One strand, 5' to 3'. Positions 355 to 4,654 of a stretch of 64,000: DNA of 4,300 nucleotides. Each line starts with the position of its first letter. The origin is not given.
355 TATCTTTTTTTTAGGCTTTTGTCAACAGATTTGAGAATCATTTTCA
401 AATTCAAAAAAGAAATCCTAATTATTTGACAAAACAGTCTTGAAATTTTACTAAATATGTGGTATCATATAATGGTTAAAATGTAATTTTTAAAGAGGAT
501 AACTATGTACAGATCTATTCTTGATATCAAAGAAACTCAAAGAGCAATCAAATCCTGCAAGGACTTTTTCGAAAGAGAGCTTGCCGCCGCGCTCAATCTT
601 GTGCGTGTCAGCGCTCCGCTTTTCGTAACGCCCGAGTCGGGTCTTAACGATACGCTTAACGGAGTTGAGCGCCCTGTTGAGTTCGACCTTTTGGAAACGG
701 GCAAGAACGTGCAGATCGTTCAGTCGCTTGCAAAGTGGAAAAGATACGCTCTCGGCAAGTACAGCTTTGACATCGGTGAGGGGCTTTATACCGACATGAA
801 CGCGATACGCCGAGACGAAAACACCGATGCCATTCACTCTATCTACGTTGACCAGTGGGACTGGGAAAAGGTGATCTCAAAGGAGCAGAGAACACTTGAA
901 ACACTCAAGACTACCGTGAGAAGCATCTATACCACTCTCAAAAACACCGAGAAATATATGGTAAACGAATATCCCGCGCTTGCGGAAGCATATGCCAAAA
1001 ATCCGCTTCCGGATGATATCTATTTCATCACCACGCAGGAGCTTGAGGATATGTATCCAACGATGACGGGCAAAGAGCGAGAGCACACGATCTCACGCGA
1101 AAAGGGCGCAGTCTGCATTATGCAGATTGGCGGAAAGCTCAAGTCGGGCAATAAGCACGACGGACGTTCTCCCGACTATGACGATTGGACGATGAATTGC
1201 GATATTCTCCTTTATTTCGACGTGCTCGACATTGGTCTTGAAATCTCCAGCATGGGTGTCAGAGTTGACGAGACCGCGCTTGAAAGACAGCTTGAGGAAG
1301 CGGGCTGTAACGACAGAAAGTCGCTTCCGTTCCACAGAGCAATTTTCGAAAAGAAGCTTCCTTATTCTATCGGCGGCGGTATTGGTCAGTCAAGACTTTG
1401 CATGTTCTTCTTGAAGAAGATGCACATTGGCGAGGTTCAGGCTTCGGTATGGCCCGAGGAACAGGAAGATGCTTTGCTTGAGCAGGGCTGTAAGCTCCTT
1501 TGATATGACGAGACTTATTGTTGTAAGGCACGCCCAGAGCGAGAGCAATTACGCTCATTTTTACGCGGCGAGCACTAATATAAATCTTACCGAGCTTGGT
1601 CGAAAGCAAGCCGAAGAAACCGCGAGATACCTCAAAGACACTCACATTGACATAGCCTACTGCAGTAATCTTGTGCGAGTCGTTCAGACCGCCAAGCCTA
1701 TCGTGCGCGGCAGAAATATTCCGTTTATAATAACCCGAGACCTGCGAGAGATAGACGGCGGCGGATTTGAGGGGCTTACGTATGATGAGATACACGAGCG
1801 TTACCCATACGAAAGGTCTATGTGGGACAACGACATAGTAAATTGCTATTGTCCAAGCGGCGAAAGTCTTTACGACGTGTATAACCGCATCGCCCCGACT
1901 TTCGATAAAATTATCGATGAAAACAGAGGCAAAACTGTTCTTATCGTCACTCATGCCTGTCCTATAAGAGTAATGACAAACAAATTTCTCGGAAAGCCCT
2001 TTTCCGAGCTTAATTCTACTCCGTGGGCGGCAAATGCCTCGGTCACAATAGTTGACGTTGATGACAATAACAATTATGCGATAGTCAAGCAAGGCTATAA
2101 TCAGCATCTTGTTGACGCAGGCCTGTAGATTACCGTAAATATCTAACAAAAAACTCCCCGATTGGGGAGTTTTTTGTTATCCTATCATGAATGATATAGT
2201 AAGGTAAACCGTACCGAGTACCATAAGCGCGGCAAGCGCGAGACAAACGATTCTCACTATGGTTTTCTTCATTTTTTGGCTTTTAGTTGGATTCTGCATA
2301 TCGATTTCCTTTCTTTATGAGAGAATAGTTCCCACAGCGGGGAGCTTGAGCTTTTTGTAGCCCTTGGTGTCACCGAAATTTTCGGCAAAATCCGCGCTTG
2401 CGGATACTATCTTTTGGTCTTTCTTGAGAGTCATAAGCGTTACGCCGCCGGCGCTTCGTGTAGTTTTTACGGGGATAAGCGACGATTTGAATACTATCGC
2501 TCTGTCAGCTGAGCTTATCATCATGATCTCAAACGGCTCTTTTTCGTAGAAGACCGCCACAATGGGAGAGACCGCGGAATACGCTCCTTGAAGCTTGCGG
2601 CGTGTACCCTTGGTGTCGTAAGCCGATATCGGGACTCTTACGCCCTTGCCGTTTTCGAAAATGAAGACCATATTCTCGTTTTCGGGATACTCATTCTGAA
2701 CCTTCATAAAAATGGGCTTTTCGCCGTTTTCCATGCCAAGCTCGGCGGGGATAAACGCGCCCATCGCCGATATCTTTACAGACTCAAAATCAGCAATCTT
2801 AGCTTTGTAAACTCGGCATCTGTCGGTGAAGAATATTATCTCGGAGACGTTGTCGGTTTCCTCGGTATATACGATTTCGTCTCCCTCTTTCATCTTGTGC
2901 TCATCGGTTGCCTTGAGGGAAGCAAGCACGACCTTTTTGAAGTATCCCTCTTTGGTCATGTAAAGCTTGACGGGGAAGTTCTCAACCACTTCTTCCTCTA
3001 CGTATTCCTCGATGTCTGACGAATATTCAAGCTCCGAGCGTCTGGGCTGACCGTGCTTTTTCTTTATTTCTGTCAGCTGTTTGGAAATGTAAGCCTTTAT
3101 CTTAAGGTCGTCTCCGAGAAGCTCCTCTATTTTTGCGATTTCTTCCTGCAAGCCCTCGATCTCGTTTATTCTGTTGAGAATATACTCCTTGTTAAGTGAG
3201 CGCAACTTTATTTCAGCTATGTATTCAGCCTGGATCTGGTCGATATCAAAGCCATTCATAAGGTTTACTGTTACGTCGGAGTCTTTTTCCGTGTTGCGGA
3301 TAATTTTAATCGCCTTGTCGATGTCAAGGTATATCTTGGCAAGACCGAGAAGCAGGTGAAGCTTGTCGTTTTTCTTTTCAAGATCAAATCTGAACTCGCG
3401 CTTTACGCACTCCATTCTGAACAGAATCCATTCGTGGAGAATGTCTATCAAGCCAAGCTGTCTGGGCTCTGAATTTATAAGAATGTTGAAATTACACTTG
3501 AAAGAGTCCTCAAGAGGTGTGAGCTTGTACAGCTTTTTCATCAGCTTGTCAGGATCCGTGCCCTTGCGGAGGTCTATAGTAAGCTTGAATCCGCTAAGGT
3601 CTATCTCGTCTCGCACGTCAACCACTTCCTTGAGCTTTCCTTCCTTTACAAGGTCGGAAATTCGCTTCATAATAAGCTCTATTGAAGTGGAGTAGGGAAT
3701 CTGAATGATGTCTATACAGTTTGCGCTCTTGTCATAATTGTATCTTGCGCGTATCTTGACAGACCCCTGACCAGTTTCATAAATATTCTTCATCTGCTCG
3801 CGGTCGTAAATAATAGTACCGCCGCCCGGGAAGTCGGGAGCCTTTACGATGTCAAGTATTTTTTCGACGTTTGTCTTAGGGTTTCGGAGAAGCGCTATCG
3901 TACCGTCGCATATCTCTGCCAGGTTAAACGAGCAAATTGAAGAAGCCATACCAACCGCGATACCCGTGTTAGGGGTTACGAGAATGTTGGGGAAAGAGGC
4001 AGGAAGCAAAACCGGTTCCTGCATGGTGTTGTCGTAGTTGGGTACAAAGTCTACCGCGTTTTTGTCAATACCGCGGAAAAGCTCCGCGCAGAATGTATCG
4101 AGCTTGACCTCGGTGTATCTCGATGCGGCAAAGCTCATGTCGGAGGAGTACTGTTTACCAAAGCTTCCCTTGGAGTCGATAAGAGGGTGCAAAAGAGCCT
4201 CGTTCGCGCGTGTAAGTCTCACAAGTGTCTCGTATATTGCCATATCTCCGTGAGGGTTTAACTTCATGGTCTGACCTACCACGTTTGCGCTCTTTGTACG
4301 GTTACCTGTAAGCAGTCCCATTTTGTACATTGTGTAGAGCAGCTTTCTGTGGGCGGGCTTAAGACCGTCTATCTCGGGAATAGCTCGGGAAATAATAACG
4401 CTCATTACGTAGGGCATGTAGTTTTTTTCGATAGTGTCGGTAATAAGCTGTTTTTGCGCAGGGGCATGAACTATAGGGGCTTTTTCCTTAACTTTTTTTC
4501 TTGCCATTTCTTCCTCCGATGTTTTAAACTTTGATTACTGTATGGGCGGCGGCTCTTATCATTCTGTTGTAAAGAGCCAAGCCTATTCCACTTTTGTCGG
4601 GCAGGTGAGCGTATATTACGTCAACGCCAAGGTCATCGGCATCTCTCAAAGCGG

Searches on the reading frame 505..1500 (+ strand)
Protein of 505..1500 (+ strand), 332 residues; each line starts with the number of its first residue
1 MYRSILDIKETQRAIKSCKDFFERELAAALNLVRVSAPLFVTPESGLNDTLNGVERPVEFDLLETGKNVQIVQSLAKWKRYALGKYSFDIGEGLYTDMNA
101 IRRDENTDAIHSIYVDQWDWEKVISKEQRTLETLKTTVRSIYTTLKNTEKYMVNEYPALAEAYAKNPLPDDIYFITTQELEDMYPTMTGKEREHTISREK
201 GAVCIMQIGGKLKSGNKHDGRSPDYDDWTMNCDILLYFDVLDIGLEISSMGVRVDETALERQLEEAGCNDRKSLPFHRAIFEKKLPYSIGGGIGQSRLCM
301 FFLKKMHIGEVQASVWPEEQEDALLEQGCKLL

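Call 75: search_protein_families(library=padloc, alignment_id=A5, max_evalue=0.00001)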
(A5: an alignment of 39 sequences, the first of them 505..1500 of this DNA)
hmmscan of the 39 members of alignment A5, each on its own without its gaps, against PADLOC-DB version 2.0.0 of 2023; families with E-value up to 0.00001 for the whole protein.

A. member 1, window:505-1500:+ (332 aa): 0 families

B. families by the number of members that match (of 39 scanned): 6 families
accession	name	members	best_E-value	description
PDLC02865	DpdF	1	2.4e-65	DpdF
PDLC04135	mad3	1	2.9e-30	mads_3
PDLC02980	AriA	1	3.9e-08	-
PDLC03966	TmtA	1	1.1e-07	-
PDLC04140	mad8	1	2.2e-07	mads_8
PDLC04164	AriA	1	1.5e-06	-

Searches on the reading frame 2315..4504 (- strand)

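Call 77: search_protein_families(library=padloc, proteins=[window:2315-4504:-], max_evalue=0.00001)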
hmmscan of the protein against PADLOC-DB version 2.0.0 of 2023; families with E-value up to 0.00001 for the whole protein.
window:2315-4504:- (729 aa): 0 families

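Call 78: search_protein_families(library=pfam, proteins=[window:2315-4504:-], max_evalue=0.00001)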
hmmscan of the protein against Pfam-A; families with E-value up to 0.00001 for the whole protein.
window:2315-4504:- (729 aa): 2 families
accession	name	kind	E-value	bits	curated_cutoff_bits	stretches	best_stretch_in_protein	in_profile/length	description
PF00521.26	DNA_topoisoIV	-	1e-126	423.8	31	1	40-477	1-431/432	DNA gyrase/topoisomerase IV, subunit A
PF03989.18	DNA_gyraseA_C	-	4e-08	33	27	1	659-703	2-45/48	DNA gyrase C-terminal domain, beta-propeller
